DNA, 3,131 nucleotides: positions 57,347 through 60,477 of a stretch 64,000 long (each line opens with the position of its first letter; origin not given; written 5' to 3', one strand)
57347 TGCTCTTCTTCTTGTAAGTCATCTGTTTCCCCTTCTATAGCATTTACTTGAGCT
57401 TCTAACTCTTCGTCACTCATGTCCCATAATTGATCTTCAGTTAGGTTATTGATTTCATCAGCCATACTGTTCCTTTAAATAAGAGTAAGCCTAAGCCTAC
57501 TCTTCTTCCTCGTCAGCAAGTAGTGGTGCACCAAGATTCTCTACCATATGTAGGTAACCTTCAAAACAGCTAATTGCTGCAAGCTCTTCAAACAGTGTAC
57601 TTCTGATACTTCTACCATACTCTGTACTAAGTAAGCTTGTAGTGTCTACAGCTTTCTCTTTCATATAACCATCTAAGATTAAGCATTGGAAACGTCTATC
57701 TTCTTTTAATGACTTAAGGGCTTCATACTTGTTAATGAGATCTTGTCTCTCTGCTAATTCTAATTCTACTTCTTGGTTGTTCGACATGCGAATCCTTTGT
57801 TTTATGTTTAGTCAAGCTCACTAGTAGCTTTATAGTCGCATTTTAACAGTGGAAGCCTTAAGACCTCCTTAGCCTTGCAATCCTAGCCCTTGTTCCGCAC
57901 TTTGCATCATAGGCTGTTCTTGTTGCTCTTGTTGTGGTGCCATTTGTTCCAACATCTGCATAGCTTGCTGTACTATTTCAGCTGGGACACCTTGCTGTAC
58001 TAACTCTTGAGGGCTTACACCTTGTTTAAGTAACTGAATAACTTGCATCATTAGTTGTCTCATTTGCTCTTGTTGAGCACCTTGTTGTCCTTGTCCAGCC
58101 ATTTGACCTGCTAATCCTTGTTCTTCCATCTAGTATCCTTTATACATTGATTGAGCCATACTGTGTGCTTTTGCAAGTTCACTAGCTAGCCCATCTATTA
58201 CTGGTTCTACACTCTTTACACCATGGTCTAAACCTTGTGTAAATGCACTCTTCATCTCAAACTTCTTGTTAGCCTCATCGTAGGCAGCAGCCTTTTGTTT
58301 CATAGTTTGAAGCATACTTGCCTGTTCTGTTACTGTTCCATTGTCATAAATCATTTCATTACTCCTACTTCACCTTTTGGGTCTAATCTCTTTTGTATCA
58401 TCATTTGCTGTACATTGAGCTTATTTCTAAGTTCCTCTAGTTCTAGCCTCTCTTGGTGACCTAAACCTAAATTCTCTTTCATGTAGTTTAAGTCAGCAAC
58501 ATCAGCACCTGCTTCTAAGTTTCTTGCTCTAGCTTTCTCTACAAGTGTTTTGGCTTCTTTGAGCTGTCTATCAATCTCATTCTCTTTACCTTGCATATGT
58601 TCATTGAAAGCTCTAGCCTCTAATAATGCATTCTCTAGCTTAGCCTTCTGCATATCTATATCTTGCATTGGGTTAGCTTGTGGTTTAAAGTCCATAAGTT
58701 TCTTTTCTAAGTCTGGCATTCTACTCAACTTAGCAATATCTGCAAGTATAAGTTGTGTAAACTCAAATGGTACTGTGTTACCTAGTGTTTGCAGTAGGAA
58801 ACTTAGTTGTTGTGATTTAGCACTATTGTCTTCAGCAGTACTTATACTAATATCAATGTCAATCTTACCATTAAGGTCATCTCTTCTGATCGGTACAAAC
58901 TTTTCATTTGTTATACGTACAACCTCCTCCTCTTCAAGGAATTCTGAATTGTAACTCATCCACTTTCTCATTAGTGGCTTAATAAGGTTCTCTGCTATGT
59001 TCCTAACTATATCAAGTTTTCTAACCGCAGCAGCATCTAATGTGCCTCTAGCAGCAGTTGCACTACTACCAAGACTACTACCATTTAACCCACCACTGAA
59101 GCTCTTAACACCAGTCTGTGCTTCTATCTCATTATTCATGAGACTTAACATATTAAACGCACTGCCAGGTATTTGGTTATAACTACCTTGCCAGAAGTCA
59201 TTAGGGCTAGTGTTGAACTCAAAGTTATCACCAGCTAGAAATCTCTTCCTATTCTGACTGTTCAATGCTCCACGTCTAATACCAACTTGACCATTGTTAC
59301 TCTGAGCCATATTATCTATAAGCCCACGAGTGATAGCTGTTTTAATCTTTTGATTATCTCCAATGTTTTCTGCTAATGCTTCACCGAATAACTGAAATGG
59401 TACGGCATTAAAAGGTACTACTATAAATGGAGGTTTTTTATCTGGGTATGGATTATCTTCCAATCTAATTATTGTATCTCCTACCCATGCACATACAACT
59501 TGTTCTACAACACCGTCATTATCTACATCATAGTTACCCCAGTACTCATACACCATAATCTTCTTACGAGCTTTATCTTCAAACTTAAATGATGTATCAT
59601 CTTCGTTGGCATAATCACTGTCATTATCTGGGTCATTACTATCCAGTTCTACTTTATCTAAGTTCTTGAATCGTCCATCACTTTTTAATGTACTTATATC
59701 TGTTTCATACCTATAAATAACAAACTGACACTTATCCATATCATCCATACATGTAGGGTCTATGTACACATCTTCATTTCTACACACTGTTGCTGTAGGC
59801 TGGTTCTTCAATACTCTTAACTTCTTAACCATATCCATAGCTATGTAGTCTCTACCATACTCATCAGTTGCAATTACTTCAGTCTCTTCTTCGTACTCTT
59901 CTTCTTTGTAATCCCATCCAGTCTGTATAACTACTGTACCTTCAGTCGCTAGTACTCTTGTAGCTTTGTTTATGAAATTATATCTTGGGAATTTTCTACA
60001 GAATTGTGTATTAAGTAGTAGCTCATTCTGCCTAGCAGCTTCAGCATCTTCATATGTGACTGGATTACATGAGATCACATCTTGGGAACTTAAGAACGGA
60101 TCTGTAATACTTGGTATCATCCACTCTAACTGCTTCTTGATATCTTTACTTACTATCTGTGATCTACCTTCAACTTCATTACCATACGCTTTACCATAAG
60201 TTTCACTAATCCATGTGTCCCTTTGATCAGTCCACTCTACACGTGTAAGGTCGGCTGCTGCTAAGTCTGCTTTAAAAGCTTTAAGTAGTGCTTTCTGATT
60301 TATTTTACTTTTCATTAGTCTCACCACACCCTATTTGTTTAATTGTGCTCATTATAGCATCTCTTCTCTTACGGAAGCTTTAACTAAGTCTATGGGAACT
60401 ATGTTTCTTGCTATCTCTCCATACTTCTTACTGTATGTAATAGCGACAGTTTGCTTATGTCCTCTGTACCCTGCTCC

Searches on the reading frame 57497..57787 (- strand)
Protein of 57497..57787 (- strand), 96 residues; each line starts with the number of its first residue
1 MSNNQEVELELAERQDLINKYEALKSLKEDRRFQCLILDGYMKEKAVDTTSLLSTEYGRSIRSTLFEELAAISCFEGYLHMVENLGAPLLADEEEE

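Call 22: search_protein_families(library=phrogs, proteins=[window:57497-57787:-], max_evalue=0.01)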
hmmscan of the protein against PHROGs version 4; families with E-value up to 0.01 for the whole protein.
window:57497-57787:- (96 aa): 2 families
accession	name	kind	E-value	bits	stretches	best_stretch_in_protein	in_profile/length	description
phrog_26806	-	unknown function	1.5e-12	48.9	1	5-95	5-96/97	-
phrog_2346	-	unknown function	5.3e-11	43.6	1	1-87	2-89/112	-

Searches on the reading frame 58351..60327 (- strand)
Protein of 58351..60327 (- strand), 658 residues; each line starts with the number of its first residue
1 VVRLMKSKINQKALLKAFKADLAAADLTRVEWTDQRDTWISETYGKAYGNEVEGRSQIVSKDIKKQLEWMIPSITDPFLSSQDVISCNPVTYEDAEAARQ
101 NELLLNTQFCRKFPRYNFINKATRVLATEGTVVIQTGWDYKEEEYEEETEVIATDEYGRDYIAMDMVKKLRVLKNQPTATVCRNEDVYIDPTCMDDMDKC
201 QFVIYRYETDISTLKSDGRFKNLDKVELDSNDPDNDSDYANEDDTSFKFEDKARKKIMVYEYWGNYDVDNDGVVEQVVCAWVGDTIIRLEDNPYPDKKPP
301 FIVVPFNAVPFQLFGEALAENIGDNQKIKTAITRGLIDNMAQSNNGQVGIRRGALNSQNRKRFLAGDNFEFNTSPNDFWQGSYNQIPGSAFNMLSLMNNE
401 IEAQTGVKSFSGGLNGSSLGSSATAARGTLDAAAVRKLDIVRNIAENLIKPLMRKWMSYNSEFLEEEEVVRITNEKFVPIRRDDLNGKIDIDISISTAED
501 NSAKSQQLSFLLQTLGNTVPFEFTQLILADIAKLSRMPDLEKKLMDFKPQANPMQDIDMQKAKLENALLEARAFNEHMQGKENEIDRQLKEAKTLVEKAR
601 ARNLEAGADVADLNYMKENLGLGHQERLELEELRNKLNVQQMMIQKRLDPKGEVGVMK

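Call 9: search_protein_families(library=phrogs, proteins=[window:58351-60327:-], max_evalue=0.001)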
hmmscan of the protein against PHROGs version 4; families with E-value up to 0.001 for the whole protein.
window:58351-60327:- (658 aa): 3 families
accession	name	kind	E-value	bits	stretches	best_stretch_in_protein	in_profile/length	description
phrog_1216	-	head and packaging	7.1e-192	640.7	1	8-651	10-675/714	portal protein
phrog_156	-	head and packaging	3.6e-17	63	1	178-643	149-648/681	portal protein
phrog_332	-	connector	2.3e-10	40.5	1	185-563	163-523/560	head-tail adaptor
